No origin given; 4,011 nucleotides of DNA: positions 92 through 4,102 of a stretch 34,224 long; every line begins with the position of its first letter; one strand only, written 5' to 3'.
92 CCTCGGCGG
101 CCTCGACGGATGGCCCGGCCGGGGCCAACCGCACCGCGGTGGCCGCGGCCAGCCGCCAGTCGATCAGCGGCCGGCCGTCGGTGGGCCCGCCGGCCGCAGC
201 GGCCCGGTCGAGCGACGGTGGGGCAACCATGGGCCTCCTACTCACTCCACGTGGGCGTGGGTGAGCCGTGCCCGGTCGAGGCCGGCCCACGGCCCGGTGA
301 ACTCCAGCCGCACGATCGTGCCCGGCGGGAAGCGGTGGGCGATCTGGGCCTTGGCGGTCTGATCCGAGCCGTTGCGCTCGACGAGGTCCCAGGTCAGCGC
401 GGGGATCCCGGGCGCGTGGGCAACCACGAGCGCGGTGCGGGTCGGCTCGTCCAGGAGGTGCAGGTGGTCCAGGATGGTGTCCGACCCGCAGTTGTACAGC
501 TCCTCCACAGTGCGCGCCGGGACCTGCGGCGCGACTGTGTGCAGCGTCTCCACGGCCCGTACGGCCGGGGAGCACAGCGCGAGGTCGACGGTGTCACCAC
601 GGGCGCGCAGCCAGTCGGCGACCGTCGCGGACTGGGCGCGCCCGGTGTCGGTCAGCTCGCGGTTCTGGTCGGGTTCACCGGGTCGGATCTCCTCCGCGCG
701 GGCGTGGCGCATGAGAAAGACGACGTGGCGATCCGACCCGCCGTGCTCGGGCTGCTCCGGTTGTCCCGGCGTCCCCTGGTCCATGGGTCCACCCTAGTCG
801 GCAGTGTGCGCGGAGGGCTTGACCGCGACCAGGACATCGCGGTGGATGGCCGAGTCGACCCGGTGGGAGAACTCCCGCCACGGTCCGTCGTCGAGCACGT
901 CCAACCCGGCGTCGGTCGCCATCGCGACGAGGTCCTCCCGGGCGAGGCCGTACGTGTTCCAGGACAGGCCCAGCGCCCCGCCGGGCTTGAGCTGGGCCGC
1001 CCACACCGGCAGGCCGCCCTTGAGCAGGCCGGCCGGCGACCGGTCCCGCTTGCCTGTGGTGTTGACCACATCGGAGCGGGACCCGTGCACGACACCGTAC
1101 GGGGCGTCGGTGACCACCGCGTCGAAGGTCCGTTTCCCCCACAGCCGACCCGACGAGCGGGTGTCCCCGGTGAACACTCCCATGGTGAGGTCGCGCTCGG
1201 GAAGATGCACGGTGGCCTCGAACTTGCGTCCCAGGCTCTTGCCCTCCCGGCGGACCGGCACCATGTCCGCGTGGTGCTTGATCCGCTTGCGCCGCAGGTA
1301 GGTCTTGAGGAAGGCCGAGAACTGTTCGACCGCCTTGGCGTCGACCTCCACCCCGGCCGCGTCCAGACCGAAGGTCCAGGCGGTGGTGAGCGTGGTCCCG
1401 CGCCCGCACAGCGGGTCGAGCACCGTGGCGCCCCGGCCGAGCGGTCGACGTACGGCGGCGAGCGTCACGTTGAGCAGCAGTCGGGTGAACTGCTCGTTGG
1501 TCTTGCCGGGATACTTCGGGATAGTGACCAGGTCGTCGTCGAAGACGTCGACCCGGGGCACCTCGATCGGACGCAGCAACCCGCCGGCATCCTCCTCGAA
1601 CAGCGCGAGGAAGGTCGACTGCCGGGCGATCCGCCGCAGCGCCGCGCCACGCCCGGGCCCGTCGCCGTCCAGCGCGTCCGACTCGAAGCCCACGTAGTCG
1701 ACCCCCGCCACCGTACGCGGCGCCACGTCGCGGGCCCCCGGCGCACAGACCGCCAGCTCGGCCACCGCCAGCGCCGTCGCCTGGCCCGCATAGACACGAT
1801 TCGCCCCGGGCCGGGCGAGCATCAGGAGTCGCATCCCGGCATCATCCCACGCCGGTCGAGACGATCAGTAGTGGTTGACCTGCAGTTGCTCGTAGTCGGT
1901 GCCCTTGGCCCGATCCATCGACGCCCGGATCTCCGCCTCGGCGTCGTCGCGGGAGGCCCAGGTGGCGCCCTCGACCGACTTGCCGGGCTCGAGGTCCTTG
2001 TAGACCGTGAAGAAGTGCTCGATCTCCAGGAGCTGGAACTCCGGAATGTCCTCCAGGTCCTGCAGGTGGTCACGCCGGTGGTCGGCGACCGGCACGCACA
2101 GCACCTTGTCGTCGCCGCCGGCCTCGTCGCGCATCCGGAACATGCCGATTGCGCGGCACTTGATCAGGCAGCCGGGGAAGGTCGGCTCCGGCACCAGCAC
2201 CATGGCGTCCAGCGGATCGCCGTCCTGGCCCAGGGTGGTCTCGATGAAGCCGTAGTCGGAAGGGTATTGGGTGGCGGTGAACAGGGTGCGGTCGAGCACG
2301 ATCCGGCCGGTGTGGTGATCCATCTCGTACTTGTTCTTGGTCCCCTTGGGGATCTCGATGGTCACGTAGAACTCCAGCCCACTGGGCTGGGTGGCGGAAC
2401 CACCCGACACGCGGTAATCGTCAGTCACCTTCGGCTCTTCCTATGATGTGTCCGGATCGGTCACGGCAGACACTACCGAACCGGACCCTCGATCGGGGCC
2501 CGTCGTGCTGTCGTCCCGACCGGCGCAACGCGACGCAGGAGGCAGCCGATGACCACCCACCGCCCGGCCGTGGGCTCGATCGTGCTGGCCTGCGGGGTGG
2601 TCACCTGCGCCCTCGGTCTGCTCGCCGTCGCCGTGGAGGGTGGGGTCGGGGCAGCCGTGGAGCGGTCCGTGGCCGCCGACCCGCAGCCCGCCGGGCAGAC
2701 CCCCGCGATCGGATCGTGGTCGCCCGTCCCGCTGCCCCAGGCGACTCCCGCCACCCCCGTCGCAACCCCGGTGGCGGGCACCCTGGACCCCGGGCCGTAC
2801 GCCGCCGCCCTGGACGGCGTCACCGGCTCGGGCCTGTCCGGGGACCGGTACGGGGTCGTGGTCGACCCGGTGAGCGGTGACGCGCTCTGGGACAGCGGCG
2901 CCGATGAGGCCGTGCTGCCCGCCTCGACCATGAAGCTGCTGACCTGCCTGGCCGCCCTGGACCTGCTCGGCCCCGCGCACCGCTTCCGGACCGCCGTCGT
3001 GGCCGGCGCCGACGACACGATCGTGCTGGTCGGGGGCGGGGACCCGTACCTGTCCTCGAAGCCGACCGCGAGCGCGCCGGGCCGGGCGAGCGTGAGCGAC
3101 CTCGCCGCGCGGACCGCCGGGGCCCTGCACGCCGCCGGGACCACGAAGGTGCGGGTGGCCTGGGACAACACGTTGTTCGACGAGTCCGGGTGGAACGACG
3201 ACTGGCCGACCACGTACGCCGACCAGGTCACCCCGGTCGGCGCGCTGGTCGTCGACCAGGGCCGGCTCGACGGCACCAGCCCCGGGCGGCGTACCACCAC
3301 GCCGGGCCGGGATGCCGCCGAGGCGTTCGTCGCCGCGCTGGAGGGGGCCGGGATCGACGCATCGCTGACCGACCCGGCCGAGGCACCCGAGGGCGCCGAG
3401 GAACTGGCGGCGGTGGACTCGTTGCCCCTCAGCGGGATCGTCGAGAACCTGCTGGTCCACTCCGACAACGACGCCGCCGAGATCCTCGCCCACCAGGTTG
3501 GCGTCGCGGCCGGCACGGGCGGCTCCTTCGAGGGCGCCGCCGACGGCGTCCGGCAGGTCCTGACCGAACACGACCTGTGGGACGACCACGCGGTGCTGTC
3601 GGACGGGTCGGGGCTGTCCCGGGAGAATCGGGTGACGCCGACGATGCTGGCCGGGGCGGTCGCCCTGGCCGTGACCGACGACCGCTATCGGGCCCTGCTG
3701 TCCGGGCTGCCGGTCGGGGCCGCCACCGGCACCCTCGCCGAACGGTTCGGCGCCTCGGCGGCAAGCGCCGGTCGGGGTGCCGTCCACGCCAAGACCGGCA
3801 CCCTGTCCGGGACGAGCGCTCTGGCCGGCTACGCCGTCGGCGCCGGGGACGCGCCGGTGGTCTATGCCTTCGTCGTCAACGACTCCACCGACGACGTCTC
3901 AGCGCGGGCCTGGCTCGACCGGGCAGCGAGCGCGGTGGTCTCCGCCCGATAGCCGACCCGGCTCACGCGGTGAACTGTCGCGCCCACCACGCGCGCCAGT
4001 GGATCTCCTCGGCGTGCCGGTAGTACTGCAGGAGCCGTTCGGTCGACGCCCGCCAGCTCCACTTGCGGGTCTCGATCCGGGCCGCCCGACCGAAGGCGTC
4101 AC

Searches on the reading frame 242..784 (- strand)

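Call 26: search_protein_families(library=pfam, proteins=[window:242-784:-], max_evalue=0.00001)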
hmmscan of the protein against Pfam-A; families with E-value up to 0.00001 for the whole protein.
window:242-784:- (180 aa): 1 family
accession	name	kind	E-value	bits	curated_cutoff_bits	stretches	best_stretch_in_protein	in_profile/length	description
PF00300.27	His_Phos_1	-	1.3e-09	38.4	21.7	1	22-96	1-77/194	Histidine phosphatase superfamily (branch 1)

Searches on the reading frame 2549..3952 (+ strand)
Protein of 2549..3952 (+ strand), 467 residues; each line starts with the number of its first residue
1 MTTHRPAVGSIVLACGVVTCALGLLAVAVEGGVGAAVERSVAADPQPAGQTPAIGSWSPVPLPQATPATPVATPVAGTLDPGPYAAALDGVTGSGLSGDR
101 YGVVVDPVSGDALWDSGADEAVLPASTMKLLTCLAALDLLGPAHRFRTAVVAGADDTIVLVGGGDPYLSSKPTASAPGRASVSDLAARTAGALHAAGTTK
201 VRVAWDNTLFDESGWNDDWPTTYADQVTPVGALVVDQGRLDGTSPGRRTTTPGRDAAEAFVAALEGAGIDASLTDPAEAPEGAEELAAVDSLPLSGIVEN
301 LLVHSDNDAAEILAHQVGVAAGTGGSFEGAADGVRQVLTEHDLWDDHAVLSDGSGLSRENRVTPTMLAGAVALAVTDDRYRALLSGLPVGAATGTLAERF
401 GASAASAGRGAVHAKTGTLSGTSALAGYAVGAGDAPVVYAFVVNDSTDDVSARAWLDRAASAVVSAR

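Call 26: search_protein_families(library=pfam, proteins=[window:2549-3952:+], max_evalue=0.00001)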
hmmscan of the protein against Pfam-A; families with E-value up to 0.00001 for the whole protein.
window:2549-3952:+ (467 aa): 1 family
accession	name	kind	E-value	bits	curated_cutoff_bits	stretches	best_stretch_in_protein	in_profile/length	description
PF02113.21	Peptidase_S13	-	8.4e-69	232.9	22.8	2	245-454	224-435/444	D-Ala-D-Ala carboxypeptidase 3 (S13) family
